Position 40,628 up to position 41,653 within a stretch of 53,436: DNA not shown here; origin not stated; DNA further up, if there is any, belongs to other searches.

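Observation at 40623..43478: Plus-strand island with an RHH regulator and two glycosyltransferases, inserted between baseplate hub and spike genes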

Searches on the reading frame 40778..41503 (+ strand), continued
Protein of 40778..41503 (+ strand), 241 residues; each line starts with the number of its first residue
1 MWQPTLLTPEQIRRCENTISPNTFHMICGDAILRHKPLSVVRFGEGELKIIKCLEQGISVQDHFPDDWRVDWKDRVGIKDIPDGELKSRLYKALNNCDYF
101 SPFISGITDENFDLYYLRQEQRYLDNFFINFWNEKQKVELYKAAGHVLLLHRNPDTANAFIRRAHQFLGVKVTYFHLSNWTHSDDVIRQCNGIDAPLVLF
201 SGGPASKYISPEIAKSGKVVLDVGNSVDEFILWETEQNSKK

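Call 57: fold_search(model_id=the predicted structure, library=pdb)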
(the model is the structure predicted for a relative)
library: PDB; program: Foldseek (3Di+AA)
matches with E <= 10: 1159; with E <= 0.001: 2
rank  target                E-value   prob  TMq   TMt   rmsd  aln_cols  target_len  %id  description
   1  4phr                  1.5e-04  1.00  0.54  0.48   6.1       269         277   15  Domain of unknown function 1792 (DUF1792) with manganese (released 2014-08-06)
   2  4pfx                  2.9e-04  1.00  0.57  0.51   5.1       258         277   14  The highly conserved domain of unknown function 1792 has a distinct glycosyltransferase fold (released 2014-07-23)
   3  5v4a_A                4.0e-03  1.00  0.53  0.49   5.8       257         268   15  A New Glycosyltransferase (DUF1792) from Streptococcus sanguinis (released 2017-09-13)
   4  5wb4_A                2.2e-02  0.99  0.40  0.47   9.8       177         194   14  Crystal structure of the TarA wall teichoic acid glycosyltransferase (released 2019-01-16)
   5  2gzm_B                2.7e-02  0.66  0.30  0.28  14.3       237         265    9  Crystal Structure of the Glutamate Racemase from Bacillus anthracis (released 2007-05-29)
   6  5hj7_A                3.1e-02  0.54  0.27  0.26  14.1       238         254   10  Glutamate Racemase Mycobacterium tuberculosis (MurI) with bound D-glutamate, 2.3 Angstrom resolution, X-ray diffractio (released 2016-05-25)
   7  5wb4_F                3.4e-02  0.95  0.37  0.44   9.9       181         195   12  Crystal structure of the TarA wall teichoic acid glycosyltransferase (released 2019-01-16)
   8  5wfg_A                3.9e-02  0.98  0.46  0.55   5.9       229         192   14  Crystal structure of the TarA wall teichoic acid glycosyltransferase bound to UDP (released 2019-01-16)
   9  5wfg_B                4.1e-02  0.98  0.47  0.56   5.6       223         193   15  Crystal structure of the TarA wall teichoic acid glycosyltransferase bound to UDP (released 2019-01-16)
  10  5wb4_B                4.3e-02  0.94  0.37  0.45   9.9       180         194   13  Crystal structure of the TarA wall teichoic acid glycosyltransferase (released 2019-01-16)
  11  5wfg_E                6.8e-02  0.93  0.43  0.51   7.2       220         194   16  Crystal structure of the TarA wall teichoic acid glycosyltransferase bound to UDP (released 2019-01-16)
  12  3ist_A                6.8e-02  0.47  0.29  0.27  15.1       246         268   10  Crystal structure of glutamate racemase from Listeria monocytogenes in complex with succinic acid (released 2009-09-22)
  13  5x4i                  7.2e-02  0.96  0.32  0.18   4.2       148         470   17  Pyrococcus furiosus RecJ (D83A, Mn-soaking) (released 2018-02-14)
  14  5x4j                  7.6e-02  0.96  0.32  0.18   4.2       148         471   17  The crystal structure of Pyrococcus furiosus RecJ (Zn-soaking) (released 2018-02-14)
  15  5wfg_F                7.6e-02  0.92  0.42  0.51   6.3       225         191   15  Crystal structure of the TarA wall teichoic acid glycosyltransferase bound to UDP (released 2019-01-16)
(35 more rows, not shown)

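Call 63: find_related_loci(query=A2, collection=viral_contigs, flank=10000)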
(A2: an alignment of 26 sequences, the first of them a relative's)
Query A2 (241 aa) in viral_contigs; peptide patterns used: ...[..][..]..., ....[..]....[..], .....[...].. (x = any residue, [..] = any of these).
80 stretches matched a pattern; 31 encode a relative of the query (tblastn E <= 1e-3); 31 distinct loci.
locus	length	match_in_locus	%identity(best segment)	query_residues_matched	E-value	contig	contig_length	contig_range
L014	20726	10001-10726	49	1-241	1e-71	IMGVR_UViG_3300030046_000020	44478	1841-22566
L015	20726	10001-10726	49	1-241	1e-71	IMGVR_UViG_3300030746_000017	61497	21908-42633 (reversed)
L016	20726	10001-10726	49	1-241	1e-71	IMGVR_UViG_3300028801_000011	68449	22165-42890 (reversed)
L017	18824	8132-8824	49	1-232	1e-70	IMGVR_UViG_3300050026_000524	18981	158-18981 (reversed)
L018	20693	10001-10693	49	1-232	3e-70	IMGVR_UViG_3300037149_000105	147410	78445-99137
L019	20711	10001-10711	47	1-232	4e-65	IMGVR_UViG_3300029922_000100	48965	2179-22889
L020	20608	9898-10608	47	1-232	4e-65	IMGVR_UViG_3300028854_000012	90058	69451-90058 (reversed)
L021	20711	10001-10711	47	1-232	2e-63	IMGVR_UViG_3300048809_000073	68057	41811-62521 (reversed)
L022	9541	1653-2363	47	1-232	2e-63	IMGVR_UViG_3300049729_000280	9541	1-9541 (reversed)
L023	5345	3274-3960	44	1-232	2e-60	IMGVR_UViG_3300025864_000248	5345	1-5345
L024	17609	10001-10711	44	1-232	7e-60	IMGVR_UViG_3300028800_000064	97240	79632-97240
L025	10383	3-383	66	114-240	2e-51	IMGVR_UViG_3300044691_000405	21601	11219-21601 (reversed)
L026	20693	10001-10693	39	7-232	5e-50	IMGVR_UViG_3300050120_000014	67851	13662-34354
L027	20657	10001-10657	40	18-232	2e-49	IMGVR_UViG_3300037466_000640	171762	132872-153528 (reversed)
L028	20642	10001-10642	42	7-227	8e-49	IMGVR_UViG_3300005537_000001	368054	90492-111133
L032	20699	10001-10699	37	5-231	6e-46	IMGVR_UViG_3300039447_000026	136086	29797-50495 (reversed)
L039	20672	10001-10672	36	7-227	1e-37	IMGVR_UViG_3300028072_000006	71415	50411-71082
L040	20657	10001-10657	28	6-227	4e-18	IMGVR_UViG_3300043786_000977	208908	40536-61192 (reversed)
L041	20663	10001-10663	25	9-238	9e-15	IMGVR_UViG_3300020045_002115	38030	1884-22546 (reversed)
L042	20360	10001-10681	24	3-232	3e-14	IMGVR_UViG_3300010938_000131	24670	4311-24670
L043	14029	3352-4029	37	7-227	1e-42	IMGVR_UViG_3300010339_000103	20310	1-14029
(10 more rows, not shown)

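Call 83: search_protein_families(library=pfam, proteins=[L039:10681-12075:+, L039:12082-13347:+, L039:8659-9417:+, L040:9164-10678:+, L040:6347-9133:+, L041:11579-12760:+, L042:9560-10684:+, L043:4038-4808:+, L032:8290-9291:+], max_evalue=0.001)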
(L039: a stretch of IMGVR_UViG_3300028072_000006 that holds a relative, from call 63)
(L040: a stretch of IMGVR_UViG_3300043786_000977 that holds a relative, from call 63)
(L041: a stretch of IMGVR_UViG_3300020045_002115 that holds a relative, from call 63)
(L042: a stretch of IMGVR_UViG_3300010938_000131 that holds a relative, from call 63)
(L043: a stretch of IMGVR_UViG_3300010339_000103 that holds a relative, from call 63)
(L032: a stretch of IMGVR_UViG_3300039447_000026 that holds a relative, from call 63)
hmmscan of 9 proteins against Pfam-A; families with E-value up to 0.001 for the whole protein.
L039:10681-12075:+ (464 aa): 1 family
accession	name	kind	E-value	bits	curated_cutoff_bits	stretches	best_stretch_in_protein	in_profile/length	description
PF00535.33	Glycos_transf_2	-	7.1e-14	52.5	23.3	2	227-336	26-130/168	Glycosyl transferase family 2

L039:12082-13347:+ (421 aa): 7 families
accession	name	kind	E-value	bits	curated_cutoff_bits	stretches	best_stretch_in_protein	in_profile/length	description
PF03721.20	UDPG_MGDP_dh_N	-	2.3e-30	106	27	1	13-199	1-186/187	UDP-glucose/GDP-mannose dehydrogenase family, NAD binding domain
PF00984.24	UDPG_MGDP_dh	-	1.3e-22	80.2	25.4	1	218-309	2-93/94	UDP-glucose/GDP-mannose dehydrogenase family, central domain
PF03720.21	UDPG_MGDP_dh_C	-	9.4e-08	32.8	30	1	326-402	1-96/103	UDP-glucose/GDP-mannose dehydrogenase family, UDP binding domain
PF01210.29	NAD_Gly3P_dh_N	-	7.5e-06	26.4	23.1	1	14-103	1-84/158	NAD-dependent glycerol-3-phosphate dehydrogenase N-terminus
PF02737.24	3HCDH_N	-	0.00016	22.1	22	1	14-60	1-47/180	3-hydroxyacyl-CoA dehydrogenase, NAD binding domain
PF02254.24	TrkA_N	-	0.00048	20.9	23.8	0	15-58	1-44/116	TrkA-N domain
PF03446.21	NAD_binding_2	-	0.00052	20.5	21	1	14-84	1-71/161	NAD binding domain of 6-phosphogluconate dehydrogenase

L039:8659-9417:+ (252 aa): 1 family
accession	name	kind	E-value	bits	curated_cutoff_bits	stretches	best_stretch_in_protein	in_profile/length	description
PF04230.19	PS_pyruv_trans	-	2.5e-08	34.6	25.3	1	49-185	89-276/280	Polysaccharide pyruvyl transferase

L040:9164-10678:+ (504 aa): 1 family
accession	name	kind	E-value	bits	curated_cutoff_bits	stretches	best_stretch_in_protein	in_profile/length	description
PF22882.2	GT-D-like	-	7.4e-15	55.3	27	1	408-497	118-206/210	GT-D fold-like domain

L040:6347-9133:+ (928 aa): 0 families

L041:11579-12760:+ (393 aa): 0 families

L042:9560-10684:+ (374 aa): 1 family
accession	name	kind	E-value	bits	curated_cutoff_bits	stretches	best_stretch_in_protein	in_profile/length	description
PF22882.2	GT-D-like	-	2.8e-15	56.7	27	1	165-369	2-207/210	GT-D fold-like domain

L043:4038-4808:+ (256 aa): 1 family
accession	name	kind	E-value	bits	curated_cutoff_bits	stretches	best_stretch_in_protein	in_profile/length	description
PF04230.19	PS_pyruv_trans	-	4e-08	33.9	25.3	1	46-188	63-276/280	Polysaccharide pyruvyl transferase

L032:8290-9291:+ (333 aa): 2 families
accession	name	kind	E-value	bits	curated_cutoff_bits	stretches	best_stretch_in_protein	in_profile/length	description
PF00149.33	Metallophos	-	0.00011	23.1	21.5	1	2-151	3-159/191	Calcineurin-like phosphoesterase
PF12850.12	Metallophos_2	-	0.00054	20.4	27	0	39-184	19-122/154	Calcineurin-like phosphoesterase superfamily domain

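Call 88: search_protein_families(library=padloc, proteins=[window:40778-41503:+], max_evalue=0.1)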
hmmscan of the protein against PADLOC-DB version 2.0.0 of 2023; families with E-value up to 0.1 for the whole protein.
window:40778-41503:+ (241 aa): 2 families
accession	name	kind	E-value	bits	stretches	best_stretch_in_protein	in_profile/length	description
PDLC00919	Cas10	-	0.041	11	1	138-194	60-98/414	Cas10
PDLC01529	Cas10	-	0.055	10.8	1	137-167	50-80/370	CAS-III; effector_LS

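Call 90: find_related_loci(query=A2, collection=genome_contigs, flank=10000)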
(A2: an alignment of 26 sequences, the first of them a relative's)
Query A2 (241 aa) in genome_contigs; peptide patterns used: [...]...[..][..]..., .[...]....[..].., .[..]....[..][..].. (x = any residue, [..] = any of these).
106 stretches matched a pattern; 8 encode a relative of the query (tblastn E <= 1e-3); 8 distinct loci.
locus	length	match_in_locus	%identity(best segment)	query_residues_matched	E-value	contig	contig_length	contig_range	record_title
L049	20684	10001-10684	34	1-227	5e-39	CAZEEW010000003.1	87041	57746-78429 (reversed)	MAG TPA_asm: uncultured Gammaproteobacteria bacterium isolate SRP093185_co1_62 genome assembly, contig: NODE_79_length_8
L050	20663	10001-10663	34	7-227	1e-38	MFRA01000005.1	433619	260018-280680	MAG: Candidatus Magasanikbacteria bacterium RIFOXYD1_FULL_40_23 rifoxyd1_full_scaffold_32, whole genome shotgun sequence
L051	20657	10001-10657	35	7-227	1e-36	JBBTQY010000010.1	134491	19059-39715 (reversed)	MAG: Patescibacteria group bacterium isolate H41-bin076_1 H41_bin076_1_000000000010, whole genome shotgun sequence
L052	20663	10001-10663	35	7-227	1e-35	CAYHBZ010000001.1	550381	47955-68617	MAG TPA_asm: uncultured Gammaproteobacteria bacterium isolate ERP119702_co3_79 genome assembly, contig: NODE_1_length_55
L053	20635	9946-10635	37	6-237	2e-35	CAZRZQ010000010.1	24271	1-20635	MAG TPA_asm: uncultured Gammaproteobacteria bacterium isolate SRP062349_co1_291 genome assembly, contig: NODE_262_length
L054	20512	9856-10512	33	7-227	3e-35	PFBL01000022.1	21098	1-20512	MAG: Candidatus Kaiserbacteria bacterium CG10_big_fil_rev_8_21_14_0_10_56_12 CG10_8_21_14_0.10_scaffold_8665_c, whole ge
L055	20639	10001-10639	33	15-227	3e-29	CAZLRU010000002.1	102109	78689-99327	MAG TPA_asm: uncultured Gammaproteobacteria bacterium isolate SRP278252_co1_130 genome assembly, contig: NODE_197_length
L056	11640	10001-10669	33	15-239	9e-39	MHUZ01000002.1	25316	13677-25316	MAG: Candidatus Yonathbacteria bacterium RIFOXYD1_FULL_52_36 rifoxyd1_full_scaffold_1028, whole genome shotgun sequence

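Call 92: search_protein_families(library=pfam, proteins=[L049:10690-11838:+, L050:10733-11860:+, L052:10742-12058:+, L053:10709-11839:+, L054:8710-9813:+, L056:8772-9944:+, L050:8021-9244:+, L050:5444-7234:+, L049:8514-9494:+, L049:6882-8507:+], max_evalue=0.001)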
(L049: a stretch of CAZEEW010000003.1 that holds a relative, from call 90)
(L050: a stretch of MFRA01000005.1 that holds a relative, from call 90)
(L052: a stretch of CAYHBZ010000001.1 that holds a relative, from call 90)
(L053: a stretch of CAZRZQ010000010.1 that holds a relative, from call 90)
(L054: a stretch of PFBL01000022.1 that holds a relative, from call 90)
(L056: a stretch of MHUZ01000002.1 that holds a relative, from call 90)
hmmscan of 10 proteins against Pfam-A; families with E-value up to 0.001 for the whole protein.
L049:10690-11838:+ (382 aa): 4 families
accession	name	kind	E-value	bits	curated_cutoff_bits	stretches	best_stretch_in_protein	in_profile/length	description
PF00534.26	Glycos_transf_1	-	1.9e-12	47.5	26.4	1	208-360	10-169/172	Glycosyl transferases group 1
PF13692.12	Glyco_trans_1_4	-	4.4e-10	40.4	27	1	215-346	3-139/142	Glycosyl transferases group 1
PF20706.3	GT4-conflict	-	5.1e-08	32.7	26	1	272-347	272-355/385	Family 4 Glycosyltransferase in conflict systems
PF13439.12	Glyco_transf_4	-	1.6e-06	28.7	28.5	1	93-182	61-151/170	Glycosyltransferase Family 4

L050:10733-11860:+ (375 aa): 4 families
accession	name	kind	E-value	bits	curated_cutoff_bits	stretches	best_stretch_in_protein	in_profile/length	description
PF00534.26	Glycos_transf_1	-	3.1e-13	50.1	26.4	1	204-345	13-161/172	Glycosyl transferases group 1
PF13692.12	Glyco_trans_1_4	-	1.3e-11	45.4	27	1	208-339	3-139/142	Glycosyl transferases group 1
PF13439.12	Glyco_transf_4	-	8.7e-08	32.8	28.5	1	87-193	60-166/170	Glycosyltransferase Family 4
PF20706.3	GT4-conflict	-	3.2e-06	26.8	26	1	264-335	271-350/385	Family 4 Glycosyltransferase in conflict systems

L052:10742-12058:+ (438 aa): 2 families
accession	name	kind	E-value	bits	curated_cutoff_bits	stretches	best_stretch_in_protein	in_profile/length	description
PF13194.11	DUF4010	-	1.2e-43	149.7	30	1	203-411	1-209/210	Domain of unknown function (DUF4010)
PF02308.21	MgtC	-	7.5e-12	46.1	31.4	1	9-126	1-115/121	MgtC family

L053:10709-11839:+ (376 aa): 5 families
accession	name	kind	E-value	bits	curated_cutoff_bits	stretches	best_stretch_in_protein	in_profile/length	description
PF00534.26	Glycos_transf_1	-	6.2e-11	42.6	26.4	1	249-350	67-166/172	Glycosyl transferases group 1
PF13692.12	Glyco_trans_1_4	-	2.6e-10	41.2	27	1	207-340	2-140/142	Glycosyl transferases group 1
PF13439.12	Glyco_transf_4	-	3.9e-09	37.2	28.5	1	87-193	60-166/170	Glycosyltransferase Family 4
PF20706.3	GT4-conflict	-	7e-06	25.7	26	1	264-324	271-335/385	Family 4 Glycosyltransferase in conflict systems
PF13579.12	Glyco_trans_4_4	-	1.4e-05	25.9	29.7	1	92-175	64-143/158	Glycosyl transferase 4-like domain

L054:8710-9813:+ (367 aa): 4 families
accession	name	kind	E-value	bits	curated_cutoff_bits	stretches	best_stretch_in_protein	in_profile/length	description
PF00534.26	Glycos_transf_1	-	1.3e-13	51.3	26.4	1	187-336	3-157/172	Glycosyl transferases group 1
PF20706.3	GT4-conflict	-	1.2e-11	44.7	26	1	263-312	274-323/385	Family 4 Glycosyltransferase in conflict systems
PF13692.12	Glyco_trans_1_4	-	2.8e-09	37.8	27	1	200-332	2-137/142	Glycosyl transferases group 1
PF13439.12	Glyco_transf_4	-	0.00022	21.7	28.5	1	79-185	61-165/170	Glycosyltransferase Family 4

L056:8772-9944:+ (390 aa): 5 families
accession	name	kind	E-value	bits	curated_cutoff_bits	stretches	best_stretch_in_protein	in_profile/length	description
PF13692.12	Glyco_trans_1_4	-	8.7e-12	45.9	27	1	222-350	3-132/142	Glycosyl transferases group 1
PF00534.26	Glycos_transf_1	-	4.4e-10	39.8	26.4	1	219-350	14-148/172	Glycosyl transferases group 1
PF20706.3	GT4-conflict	-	7.2e-10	38.8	26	1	271-337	258-324/385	Family 4 Glycosyltransferase in conflict systems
PF13439.12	Glyco_transf_4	-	3.1e-07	31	28.5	1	94-209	56-168/170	Glycosyltransferase Family 4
PF13579.12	Glyco_trans_4_4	-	2.1e-06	28.6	29.7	1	13-180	1-136/158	Glycosyl transferase 4-like domain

L050:8021-9244:+ (407 aa): 3 families
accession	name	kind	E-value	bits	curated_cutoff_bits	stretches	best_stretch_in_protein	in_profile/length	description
PF12704.14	MacB_PCD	-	1e-51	176.6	27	1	21-246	1-206/207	MacB-like periplasmic core domain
PF02687.27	FtsX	-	1.5e-19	70.7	25.5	1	287-400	2-120/120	FtsX-like permease C-terminal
PF12698.13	ABC2_membrane_3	-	0.00049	19.7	31.6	1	207-394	83-268/347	ABC-2 family transporter protein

L050:5444-7234:+ (596 aa): 4 families
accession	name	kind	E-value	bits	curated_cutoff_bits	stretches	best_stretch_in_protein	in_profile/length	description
PF13437.12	HlyD_3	-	2.1e-14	54.6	22.2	1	377-478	2-106/106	HlyD family secretion protein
PF16576.10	HlyD_D23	-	4.1e-14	52.8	30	1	352-481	85-214/214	Barrel-sandwich domain of CusB or HlyD membrane-fusion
PF00364.28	Biotin_lipoyl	-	3.1e-06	27.4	22.1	0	68-97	42-71/73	Biotin-requiring enzyme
PF13533.13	Biotin_lipoyl_2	-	3.3e-06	27.2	29.8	1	71-98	3-30/32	Biotin-lipoyl like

L049:8514-9494:+ (326 aa): 2 families
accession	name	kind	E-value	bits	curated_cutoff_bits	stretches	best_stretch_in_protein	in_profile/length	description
PF13529.12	Peptidase_C39_2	-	9.7e-16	59.1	24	1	81-226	2-142/143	Peptidase_C39 like family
PF14399.12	BtrH_N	-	0.00015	22.5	29.7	1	171-226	80-134/134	Butirosin biosynthesis protein H, N-terminal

L049:6882-8507:+ (541 aa): 15 families
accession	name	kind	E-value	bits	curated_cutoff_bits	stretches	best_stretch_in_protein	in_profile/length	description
PF13177.12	DNA_pol3_delta2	-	2.9e-45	154.6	27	1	19-179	2-160/161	DNA polymerase III, delta subunit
PF00004.35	AAA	-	3.6e-16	60.2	21.2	1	40-175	2-127/131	ATPase family associated with various cellular activities (AAA)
PF12169.13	DNA_pol3_gamma3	-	2.8e-07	30.9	24.4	1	246-357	14-125/143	DNA polymerase III subunits gamma and tau domain III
PF05496.18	RuvB_N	-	3.4e-07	30.6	27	1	9-64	2-61/159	Holliday junction DNA helicase RuvB P-loop domain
PF13604.12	AAA_30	-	3.6e-07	30.6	27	1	37-154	19-122/191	AAA domain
PF13401.12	AAA_22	-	6.2e-07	30.2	27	1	39-158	8-123/130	AAA domain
PF07728.20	AAA_5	-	7.9e-07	29.6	22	1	40-150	3-96/139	AAA domain (dynein-related subfamily)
PF21960.2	RCF1-5-like_lid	-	7.2e-06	26.3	27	1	186-218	1-34/43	RCF1/5-like, AAA+ ATPase lid domain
PF13245.12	AAA_19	-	1.5e-05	25.6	25.1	1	35-154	10-123/134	AAA domain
PF06068.19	TIP49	-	3.5e-05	23.6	23.8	0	123-158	277-311/347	TIP49 P-loop domain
PF13173.12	AAA_14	-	5.8e-05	23.5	27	1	38-149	4-90/129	AAA domain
PF13479.12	AAA_24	-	0.00012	22.4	27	0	41-138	7-82/195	AAA domain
PF13191.12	AAA_16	-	0.00022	22.2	32.6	0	20-125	6-104/167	AAA ATPase domain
PF22608.2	DNAX_ATPase_lid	-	0.00034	20.8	27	0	186-225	4-43/49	DNA polymerase III clamp loader subunit, ATPase lid domain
PF03215.21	Rad17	-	0.00042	20.7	23.8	0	5-62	10-71/186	Rad17 P-loop domain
